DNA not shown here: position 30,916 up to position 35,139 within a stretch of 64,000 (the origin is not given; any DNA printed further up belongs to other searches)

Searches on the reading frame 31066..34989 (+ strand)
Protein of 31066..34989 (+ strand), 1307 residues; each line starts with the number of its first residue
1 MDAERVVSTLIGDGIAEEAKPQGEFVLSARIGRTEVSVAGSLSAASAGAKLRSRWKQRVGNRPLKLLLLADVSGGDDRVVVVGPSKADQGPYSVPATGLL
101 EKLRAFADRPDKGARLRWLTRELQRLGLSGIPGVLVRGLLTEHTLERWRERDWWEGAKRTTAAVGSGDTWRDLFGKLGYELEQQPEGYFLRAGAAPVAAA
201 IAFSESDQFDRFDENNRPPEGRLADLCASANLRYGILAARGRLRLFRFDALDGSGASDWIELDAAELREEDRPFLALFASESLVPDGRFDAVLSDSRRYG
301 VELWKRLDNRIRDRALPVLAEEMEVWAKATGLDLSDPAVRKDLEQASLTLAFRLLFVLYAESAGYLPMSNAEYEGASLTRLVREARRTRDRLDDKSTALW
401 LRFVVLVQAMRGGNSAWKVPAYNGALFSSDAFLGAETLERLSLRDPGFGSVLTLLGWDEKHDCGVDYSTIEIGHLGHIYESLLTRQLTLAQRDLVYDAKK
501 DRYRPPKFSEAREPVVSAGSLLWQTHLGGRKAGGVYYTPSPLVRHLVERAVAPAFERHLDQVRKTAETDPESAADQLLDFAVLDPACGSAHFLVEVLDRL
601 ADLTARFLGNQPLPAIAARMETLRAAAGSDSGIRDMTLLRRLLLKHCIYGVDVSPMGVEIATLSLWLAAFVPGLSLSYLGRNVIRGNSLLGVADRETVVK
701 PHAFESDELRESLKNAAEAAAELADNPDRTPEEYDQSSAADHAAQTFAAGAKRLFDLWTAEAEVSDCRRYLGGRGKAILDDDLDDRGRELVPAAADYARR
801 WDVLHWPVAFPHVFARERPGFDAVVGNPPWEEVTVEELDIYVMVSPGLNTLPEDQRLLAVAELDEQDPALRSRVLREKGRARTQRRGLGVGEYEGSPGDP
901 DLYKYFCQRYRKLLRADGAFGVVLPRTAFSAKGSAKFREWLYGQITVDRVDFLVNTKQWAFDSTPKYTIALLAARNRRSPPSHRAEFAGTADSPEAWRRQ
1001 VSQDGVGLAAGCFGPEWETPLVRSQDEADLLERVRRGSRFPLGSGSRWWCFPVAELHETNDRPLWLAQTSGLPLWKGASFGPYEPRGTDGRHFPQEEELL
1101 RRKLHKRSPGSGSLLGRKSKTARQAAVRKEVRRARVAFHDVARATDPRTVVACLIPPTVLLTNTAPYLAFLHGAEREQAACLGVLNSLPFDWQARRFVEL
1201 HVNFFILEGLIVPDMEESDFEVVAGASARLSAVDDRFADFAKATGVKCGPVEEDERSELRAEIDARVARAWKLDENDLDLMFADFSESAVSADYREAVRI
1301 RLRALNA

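Call 5: search_protein_families(library=pfam, proteins=[window:31066-34989:+], max_evalue=0.01)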
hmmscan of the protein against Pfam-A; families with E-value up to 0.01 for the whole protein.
window:31066-34989:+ (1307 aa): 3 families
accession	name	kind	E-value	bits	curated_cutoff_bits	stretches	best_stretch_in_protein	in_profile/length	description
PF07669.17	Eco57I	-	3.3e-18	66.8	25.3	2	646-832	1-86/171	Eco57I restriction-modification methylase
PF20473.4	MmeI_Mtase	-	1.3e-05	24.9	27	1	574-671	15-88/259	MmeI, DNA-methyltransferase domain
PF02384.22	N6_Mtase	-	0.00026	20.9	20.4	1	531-601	23-69/311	N-6 DNA Methylase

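Call 6: search_protein_families(library=padloc, proteins=[window:31066-34989:+], max_evalue=0.01)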
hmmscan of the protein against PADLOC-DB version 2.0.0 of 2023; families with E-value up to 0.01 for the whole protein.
window:31066-34989:+ (1307 aa): 39 families (the best 25 are shown)
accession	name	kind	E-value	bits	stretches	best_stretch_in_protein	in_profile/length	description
PDLC03620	REase_MTase_IIG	-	1.2e-127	425.4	1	216-1288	230-1355/1378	Type IIG restriction enzyme-methyltransferase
PDLC02643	DrmMI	-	1.2e-65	220.2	2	513-830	535-878/1347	DrmMI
PDLC02638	DrmMI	-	8.2e-42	141.4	2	514-831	535-882/935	DrmMI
PDLC03613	REase_MTase_IIG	-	3e-29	99.3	1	344-984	268-912/1250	Type IIG restriction enzyme-methyltransferase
PDLC02644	DrmMI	-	2.4e-27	93.3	2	513-697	45-234/988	DrmMI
PDLC02645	DrmMI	-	3.3e-27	93.1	2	528-726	544-747/772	DrmMI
PDLC02646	DrmMI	-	4.6e-27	92.5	2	786-830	248-292/792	DrmMI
PDLC03618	REase_MTase_IIG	-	7.4e-27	91.1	3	482-694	497-715/1429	Type IIG restriction enzyme-methyltransferase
PDLC03622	REase_MTase_IIG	-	1.2e-26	90.4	4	777-832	785-840/1524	Type IIG restriction enzyme-methyltransferase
PDLC02639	DrmMI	-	4.2e-21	72.9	1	514-695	232-390/803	DrmMI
PDLC03629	REase_MTase_IIG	-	1.5e-17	60.7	2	530-697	378-541/1182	Type IIG restriction enzyme-methyltransferase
PDLC03614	REase_MTase_IIG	-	2.5e-17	59.8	2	340-692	304-681/1584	Type IIG restriction enzyme-methyltransferase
PDLC03611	REase_MTase_IIG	-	6.1e-16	55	2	520-693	504-655/1532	Type IIG restriction enzyme-methyltransferase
PDLC02527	PglX|PglXI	-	9.8e-13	44.7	1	579-669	303-391/1332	PglX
PDLC03609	REase_MTase_IIG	-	7.4e-12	41.9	1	573-691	430-533/1066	Type IIG restriction enzyme-methyltransferase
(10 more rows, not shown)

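Call 15: find_homologous_proteins(query=window:31066-34989:+)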
Query window:31066-34989:+ (1307 aa): 443 proteins with E <= 0.001 among 8000 candidates; the best 120 are listed.
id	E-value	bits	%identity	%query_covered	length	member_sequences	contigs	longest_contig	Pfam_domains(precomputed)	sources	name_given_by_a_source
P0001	0.0e+0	2782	94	100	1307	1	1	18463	PF07669.18,PF20473.5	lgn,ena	-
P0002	0.0e+0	2773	94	100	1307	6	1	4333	PF07669.18,PF20473.5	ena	-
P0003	0.0e+0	2266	78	100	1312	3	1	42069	PF02384.23,PF07669.18,PF20473.5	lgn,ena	-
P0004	0.0e+0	2247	76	100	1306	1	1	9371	PF07669.18,PF20473.5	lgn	-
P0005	0.0e+0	2240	76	100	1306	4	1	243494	PF07669.18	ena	-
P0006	0.0e+0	2237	76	100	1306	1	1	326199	PF07669.18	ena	-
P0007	0.0e+0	2204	75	100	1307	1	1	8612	PF07669.18,PF20473.5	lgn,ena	-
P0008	0.0e+0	2134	73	100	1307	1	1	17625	PF07669.18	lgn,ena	-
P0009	0.0e+0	2131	74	100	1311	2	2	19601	PF07669.18,PF20473.5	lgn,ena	-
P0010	0.0e+0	2087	73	100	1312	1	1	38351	PF07669.18,PF20473.5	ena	-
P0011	0.0e+0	2040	71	100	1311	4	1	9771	PF02384.23,PF07669.18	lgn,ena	-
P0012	0.0e+0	2004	69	100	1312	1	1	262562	PF07669.18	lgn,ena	-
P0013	0.0e+0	1995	69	100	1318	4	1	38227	PF07669.18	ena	-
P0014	0.0e+0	1959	68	100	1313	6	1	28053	PF07669.18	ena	-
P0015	0.0e+0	1956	67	100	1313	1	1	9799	PF07669.18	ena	-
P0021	0.0e+0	1726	62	100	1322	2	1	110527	PF07669.18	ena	-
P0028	0.0e+0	1414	53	100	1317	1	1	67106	PF07669.18,PF20473.5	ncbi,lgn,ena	-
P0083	0.0e+0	1307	49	100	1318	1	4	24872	PF07669.18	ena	-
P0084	0.0e+0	1307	50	100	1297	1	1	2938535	PF07669.18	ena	-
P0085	0.0e+0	1307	50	100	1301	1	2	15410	PF07669.18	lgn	-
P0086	0.0e+0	1307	50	100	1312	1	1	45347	PF07669.18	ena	-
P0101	0.0e+0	1298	50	100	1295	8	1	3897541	PF07669.18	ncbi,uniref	ncbi:Eco57I restriction-modification methylase domain-containing protein [Candidatus Poriferisodalis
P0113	0.0e+0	1293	50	100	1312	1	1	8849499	PF07669.18,PF20473.5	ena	-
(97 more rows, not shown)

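Call 16: find_encoding_contigs(protein=P0003, flank=10000, max_places=2)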
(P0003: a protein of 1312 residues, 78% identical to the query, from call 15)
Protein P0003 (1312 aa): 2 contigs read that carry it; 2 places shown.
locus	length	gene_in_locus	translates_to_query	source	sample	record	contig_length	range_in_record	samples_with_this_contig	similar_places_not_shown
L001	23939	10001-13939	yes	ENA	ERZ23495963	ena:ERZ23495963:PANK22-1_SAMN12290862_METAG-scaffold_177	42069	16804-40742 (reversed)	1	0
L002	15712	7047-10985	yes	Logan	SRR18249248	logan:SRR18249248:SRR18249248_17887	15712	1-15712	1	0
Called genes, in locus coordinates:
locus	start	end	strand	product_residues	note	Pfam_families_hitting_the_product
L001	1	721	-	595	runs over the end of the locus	-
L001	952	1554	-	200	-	PF00156:Pribosyltran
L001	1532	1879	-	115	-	-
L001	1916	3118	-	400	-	PF01053:Cys_Met_Meta_PP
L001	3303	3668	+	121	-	PF08850:DUF1820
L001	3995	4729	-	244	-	PF01209:Ubie_methyltran, PF13489:Methyltransf_23, PF13649:Methyltransf_25, PF13847:Methyltransf_31, PF08241:Methyltransf_11, PF08242:Methyltransf_12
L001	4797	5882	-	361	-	PF03069:FmdA_AmdA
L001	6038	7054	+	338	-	PF13519:VWA_2 (weak)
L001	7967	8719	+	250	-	PF01936:NYN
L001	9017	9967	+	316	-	-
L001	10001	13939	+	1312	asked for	PF02384:N6_Mtase (faint), PF20473:MmeI_Mtase (faint), PF07669:Eco57I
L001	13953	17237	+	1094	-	PF13091:PLDc_2, PF00176:SNF2-rel_dom (weak), PF00271:Helicase_C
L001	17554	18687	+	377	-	PF13191:AAA_16, PF13401:AAA_22 (weak)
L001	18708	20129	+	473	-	PF02463:SMC_N (weak), PF13175:AAA_15, PF13476:AAA_23, PF13304:AAA_21, PF13175:AAA_15, PF13304:AAA_21, PF12476:DUF3696 (weak)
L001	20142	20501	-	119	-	PF05534:HicB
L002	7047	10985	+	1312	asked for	PF02384:N6_Mtase (faint), PF20473:MmeI_Mtase (faint), PF07669:Eco57I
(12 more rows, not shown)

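Call 17: find_encoding_contigs(protein=P0012, flank=10000, max_places=2)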
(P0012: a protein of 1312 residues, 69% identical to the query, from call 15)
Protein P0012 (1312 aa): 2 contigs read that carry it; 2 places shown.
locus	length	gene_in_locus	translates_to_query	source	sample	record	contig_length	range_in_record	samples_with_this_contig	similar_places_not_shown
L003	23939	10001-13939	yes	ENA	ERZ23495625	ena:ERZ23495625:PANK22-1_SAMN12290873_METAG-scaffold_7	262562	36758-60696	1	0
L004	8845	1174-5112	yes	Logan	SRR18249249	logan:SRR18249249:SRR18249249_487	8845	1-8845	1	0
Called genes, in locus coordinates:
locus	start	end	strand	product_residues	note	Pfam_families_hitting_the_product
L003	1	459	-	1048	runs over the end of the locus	PF00873:ACR_tran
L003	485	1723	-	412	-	PF25919:BSH_CusB (faint), PF25917:BSH_RND (faint)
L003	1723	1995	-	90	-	-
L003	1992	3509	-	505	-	PF02321:OEP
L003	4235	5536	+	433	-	PF04233:Phage_Mu_F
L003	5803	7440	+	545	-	-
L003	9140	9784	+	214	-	PF01936:NYN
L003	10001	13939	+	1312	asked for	PF07669:Eco57I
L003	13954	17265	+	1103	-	PF13091:PLDc_2, PF00270:DEAD (faint), PF04851:ResIII (faint), PF00176:SNF2-rel_dom (weak), PF00271:Helicase_C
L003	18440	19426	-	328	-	PF05954:Phage_GPD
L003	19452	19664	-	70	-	PF05489:Phage_tail_X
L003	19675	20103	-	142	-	PF06995:Phage_P2_GpU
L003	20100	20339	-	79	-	-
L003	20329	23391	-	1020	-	-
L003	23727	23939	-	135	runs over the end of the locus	PF10109:Phage_TAC_7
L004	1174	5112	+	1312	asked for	PF07669:Eco57I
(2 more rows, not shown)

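Call 18: find_encoding_contigs(protein=P0101, flank=10000, max_places=2)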
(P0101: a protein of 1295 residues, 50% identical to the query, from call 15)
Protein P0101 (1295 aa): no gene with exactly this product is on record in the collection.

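Call 19: find_encoding_contigs(protein=P0021, flank=10000, max_places=1)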
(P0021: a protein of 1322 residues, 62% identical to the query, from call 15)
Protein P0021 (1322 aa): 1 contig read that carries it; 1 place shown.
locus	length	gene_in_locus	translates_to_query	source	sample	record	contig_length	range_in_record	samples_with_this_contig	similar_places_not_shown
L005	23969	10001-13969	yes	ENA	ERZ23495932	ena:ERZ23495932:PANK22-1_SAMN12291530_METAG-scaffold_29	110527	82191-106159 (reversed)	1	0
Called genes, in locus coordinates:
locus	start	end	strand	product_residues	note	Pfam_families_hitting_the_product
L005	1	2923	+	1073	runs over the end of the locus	-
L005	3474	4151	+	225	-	PF03462:PCRF, PF00472:RF-1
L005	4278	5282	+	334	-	PF07920:DUF1684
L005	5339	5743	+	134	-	-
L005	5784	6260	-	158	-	-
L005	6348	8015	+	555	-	PF04389:Peptidase_M28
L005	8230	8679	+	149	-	PF01555:N6_N4_Mtase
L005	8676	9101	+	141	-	PF01555:N6_N4_Mtase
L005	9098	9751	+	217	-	-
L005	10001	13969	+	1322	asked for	PF07669:Eco57I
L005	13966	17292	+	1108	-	PF13091:PLDc_2, PF00176:SNF2-rel_dom (faint), PF00271:Helicase_C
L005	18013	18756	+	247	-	PF01936:NYN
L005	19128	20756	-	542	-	PF13191:AAA_16 (weak), PF13401:AAA_22 (weak), PF14516:AAA_35 (faint)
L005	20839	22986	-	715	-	PF02335:Cytochrom_C552 (faint), PF14522:Cytochrome_C7 (faint), PF22113:Mtrc-MtrF_II-IV_dom (faint), PF13435:Cytochrome_C554 (faint), PF13646:HEAT_2, PF14559:TPR_19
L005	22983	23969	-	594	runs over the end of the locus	PF01839:FG-GAP (faint), PF13517:FG-GAP_3, PF07593:UnbV_ASPIC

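Call 20: find_encoding_contigs(protein=P0028, flank=10000, max_places=1)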
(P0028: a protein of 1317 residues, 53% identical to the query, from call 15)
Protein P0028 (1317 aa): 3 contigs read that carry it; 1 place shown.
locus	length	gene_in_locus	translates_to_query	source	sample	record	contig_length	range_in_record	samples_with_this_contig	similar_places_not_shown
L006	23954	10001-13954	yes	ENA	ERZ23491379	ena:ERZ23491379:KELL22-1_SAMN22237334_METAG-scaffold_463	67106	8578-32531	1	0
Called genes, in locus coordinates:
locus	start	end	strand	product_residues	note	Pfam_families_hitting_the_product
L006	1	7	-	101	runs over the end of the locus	PF01909:NTP_transf_2, PF18765:Polbeta (weak)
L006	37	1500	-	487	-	PF13522:GATase_6, PF13537:GATase_7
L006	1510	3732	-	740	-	PF18072:FGAR-AT_linker, PF00586:AIRS, PF02769:AIRS_C, PF00586:AIRS, PF02769:AIRS_C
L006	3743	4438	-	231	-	PF13507:GATase_5, PF01965:DJ-1_PfpI (weak)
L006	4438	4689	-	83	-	PF02700:PurS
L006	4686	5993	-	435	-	PF00206:Lyase_1, PF10397:ADSL_C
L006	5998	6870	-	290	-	PF00753:Lactamase_B, PF13483:Lactamase_B_3 (faint), PF12706:Lactamase_B_2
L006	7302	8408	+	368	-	PF21016:RlmN_N, PF04055:Radical_SAM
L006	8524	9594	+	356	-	-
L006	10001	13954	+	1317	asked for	PF20473:MmeI_Mtase (faint), PF07669:Eco57I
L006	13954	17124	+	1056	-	PF13091:PLDc_2, PF00176:SNF2-rel_dom (weak), PF00271:Helicase_C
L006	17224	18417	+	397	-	PF06114:Peptidase_M78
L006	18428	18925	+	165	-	PF14367:DUF4411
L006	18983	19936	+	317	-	-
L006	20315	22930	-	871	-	PF13620:CarboxypepD_reg, PF13715:CarbopepD_reg_2, PF07715:Plug, PF00593:TonB_dep_Rec_b-barrel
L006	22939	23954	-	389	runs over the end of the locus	PF13173:AAA_14, PF13635:DUF4143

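Call 21: find_encoding_contigs(protein=P0113, flank=10000, max_places=1)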
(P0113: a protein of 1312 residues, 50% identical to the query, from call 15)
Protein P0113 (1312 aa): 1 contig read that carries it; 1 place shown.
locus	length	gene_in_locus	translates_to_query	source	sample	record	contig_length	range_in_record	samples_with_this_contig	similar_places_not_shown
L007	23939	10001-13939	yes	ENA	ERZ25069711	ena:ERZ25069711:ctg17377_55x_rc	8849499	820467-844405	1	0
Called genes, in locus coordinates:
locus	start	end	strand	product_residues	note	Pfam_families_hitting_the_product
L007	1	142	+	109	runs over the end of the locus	PF12838:Fer4_7 (weak), PF12797:Fer4_2 (weak), PF00037:Fer4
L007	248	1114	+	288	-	PF00296:Bac_luciferase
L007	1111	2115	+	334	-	PF00106:adh_short, PF08659:KR, PF13561:adh_short_C2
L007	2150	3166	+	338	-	PF01073:3Beta_HSD, PF01370:Epimerase, PF02719:Polysacc_synt_2, PF04321:RmlD_sub_bind, PF05368:NmrA, PF07993:NAD_binding_4, PF13460:NAD_binding_10, PF16363:GDP_Man_Dehyd, +1 more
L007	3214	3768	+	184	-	PF00156:Pribosyltran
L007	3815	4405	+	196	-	PF02482:Ribosomal_S30AE, PF16321:Ribosom_S30AE_C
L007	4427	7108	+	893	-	PF07517:SecA_DEAD, PF01043:SecA_PP_bind, PF21090:P-loop_SecA, PF07516:SecA_SW, PF02810:SEC-C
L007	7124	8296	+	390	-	PF03462:PCRF, PF00472:RF-1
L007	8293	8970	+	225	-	PF00005:ABC_tran, PF13304:AAA_21 (faint)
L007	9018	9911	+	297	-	PF18075:FtsX_ECD, PF02687:FtsX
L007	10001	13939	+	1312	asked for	PF20473:MmeI_Mtase (faint), PF07669:Eco57I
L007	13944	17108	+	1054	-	PF13091:PLDc_2 (weak), PF00176:SNF2-rel_dom (weak), PF00271:Helicase_C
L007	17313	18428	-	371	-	PF05222:AlaDh_PNT_N, PF01262:AlaDh_PNT_C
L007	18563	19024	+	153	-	PF12802:MarR_2 (weak), PF13404:HTH_AsnC-type, PF13412:HTH_24, PF13545:HTH_Crp_2 (weak), PF01037:AsnC_trans_reg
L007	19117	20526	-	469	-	PF02771:Acyl-CoA_dh_N, PF02770:Acyl-CoA_dh_M, PF00441:Acyl-CoA_dh_1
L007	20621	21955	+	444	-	PF00270:DEAD, PF04851:ResIII, PF00271:Helicase_C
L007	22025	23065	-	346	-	PF08240:ADH_N, PF00107:ADH_zinc_N, PF13602:ADH_zinc_N_2 (weak)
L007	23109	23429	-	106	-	PF07883:Cupin_2 (weak)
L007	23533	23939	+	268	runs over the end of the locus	PF06325:PrmA, PF05175:MTS, PF03602:Cons_hypoth95 (weak), PF02475:TRM5-TYW2_MTfase (weak), PF13847:Methyltransf_31, PF08241:Methyltransf_11 (weak), PF08242:Methyltransf_12 (weak), PF13649:Methyltransf_25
